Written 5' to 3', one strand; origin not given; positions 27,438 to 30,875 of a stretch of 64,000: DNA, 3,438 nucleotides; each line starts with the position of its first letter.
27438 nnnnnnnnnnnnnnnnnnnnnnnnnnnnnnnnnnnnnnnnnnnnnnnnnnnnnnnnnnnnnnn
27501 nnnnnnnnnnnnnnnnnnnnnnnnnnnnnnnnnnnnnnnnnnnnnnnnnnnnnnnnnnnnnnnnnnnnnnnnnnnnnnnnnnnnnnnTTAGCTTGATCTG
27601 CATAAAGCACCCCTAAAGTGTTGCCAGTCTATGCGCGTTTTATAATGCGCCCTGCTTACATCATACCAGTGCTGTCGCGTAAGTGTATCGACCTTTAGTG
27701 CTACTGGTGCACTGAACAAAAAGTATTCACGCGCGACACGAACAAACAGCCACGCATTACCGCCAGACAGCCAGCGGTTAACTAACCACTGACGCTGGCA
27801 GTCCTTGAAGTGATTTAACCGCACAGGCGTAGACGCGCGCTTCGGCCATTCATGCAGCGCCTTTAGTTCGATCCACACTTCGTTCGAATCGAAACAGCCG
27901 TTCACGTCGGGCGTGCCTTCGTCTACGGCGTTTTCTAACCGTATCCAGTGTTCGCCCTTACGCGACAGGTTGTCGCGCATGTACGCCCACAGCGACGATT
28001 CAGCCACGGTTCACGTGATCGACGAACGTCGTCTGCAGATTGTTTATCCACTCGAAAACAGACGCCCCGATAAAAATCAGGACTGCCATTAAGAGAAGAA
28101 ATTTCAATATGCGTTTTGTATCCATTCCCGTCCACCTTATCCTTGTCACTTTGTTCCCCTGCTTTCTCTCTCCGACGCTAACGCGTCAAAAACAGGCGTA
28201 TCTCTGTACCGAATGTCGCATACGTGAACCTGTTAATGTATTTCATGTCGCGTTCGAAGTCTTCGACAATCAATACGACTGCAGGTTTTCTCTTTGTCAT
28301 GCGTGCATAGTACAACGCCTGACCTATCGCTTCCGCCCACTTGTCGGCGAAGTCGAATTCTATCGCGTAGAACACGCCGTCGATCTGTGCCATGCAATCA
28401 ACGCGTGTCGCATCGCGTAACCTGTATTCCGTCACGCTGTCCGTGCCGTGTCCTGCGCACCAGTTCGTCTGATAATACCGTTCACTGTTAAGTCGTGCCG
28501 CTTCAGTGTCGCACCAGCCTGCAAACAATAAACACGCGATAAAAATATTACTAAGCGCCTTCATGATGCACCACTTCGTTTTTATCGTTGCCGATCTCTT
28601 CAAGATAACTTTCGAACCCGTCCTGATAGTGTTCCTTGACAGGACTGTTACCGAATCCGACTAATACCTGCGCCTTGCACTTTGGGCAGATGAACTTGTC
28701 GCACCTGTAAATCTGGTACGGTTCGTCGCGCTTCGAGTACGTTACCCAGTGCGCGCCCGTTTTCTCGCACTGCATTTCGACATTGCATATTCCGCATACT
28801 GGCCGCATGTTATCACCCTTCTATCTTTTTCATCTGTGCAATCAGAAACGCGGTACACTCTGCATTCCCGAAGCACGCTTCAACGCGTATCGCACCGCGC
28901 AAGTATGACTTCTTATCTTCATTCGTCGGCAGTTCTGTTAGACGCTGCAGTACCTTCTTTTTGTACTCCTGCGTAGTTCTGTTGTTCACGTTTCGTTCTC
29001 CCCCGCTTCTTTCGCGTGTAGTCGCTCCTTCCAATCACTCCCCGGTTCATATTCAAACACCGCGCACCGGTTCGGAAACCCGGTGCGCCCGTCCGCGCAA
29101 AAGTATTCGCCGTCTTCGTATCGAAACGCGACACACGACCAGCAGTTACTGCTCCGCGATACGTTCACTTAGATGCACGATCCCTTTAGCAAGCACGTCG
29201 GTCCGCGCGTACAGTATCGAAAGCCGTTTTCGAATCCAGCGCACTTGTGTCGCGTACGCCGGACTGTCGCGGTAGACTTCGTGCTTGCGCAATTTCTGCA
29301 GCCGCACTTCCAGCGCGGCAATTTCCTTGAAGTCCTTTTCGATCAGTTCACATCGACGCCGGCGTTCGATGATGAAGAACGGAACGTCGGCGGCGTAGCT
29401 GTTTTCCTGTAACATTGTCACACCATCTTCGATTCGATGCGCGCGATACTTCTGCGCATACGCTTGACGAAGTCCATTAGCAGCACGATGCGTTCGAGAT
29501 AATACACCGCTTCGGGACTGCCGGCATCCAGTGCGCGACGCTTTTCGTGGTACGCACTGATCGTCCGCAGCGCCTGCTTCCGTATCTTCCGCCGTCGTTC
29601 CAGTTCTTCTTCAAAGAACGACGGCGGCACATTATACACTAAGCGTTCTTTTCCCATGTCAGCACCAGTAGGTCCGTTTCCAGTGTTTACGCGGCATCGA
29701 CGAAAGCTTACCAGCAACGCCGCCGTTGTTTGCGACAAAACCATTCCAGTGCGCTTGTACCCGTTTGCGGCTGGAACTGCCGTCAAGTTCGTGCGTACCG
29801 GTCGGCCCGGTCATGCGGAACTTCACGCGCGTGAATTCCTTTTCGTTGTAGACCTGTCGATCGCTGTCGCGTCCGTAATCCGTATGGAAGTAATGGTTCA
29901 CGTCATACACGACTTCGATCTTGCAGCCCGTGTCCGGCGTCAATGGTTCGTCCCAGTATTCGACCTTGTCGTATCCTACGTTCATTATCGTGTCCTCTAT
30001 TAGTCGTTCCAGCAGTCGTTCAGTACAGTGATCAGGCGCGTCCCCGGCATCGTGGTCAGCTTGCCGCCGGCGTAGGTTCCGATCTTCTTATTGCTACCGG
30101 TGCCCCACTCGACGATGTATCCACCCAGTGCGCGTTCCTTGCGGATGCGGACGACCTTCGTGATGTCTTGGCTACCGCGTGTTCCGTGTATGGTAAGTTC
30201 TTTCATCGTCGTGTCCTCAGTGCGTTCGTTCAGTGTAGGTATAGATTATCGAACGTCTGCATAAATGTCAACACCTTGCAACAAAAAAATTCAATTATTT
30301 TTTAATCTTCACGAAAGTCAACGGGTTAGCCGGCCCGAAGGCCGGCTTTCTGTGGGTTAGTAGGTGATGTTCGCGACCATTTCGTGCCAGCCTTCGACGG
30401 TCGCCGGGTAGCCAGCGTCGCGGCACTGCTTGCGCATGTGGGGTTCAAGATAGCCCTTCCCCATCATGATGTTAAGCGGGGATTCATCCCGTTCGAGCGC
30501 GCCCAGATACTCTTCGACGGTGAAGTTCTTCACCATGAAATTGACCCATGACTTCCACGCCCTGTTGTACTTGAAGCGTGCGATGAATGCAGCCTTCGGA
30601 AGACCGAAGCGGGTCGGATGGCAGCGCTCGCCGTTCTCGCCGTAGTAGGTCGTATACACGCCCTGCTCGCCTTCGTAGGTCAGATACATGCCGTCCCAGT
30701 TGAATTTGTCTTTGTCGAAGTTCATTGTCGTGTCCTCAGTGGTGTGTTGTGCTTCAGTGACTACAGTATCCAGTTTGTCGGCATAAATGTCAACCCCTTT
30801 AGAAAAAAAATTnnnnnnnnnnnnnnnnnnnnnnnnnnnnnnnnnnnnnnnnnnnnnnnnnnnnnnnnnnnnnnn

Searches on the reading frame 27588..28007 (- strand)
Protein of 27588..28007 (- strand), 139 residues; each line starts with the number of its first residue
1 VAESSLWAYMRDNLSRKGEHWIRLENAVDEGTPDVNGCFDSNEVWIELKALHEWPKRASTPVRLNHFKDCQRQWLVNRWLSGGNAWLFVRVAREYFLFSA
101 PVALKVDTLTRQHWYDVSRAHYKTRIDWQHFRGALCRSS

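Call 10: search_protein_families(library=phrogs, proteins=[window:27588-28007:-], max_evalue=0.001)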
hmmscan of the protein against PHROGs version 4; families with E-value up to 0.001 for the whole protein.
window:27588-28007:- (139 aa): 1 family
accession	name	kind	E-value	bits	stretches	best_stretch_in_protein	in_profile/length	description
phrog_2165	-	DNA, RNA and nucleotide metabolism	3.8e-35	121.7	1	1-126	2-128/141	DNA helicase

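Call 104: search_protein_families(library=pfam, proteins=[window:27588-28007:-], max_evalue=0.01)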
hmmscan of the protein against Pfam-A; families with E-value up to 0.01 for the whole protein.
window:27588-28007:- (139 aa): 0 families

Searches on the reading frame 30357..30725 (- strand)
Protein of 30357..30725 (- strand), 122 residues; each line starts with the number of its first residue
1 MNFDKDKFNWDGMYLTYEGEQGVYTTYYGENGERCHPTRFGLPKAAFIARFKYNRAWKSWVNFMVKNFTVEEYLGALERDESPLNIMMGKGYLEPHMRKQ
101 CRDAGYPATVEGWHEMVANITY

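Call 3: search_protein_families(library=pfam, proteins=[window:30357-30725:-], max_evalue=0.1)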
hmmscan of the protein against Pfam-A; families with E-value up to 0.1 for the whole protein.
window:30357-30725:- (122 aa): 0 families

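Call 4: search_protein_families(library=phrogs, proteins=[window:30357-30725:-], max_evalue=0.01)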
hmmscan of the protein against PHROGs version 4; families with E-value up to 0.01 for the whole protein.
window:30357-30725:- (122 aa): 1 family
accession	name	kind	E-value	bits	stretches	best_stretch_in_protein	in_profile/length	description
phrog_22119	-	unknown function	5e-11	43.7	1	46-101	25-81/96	-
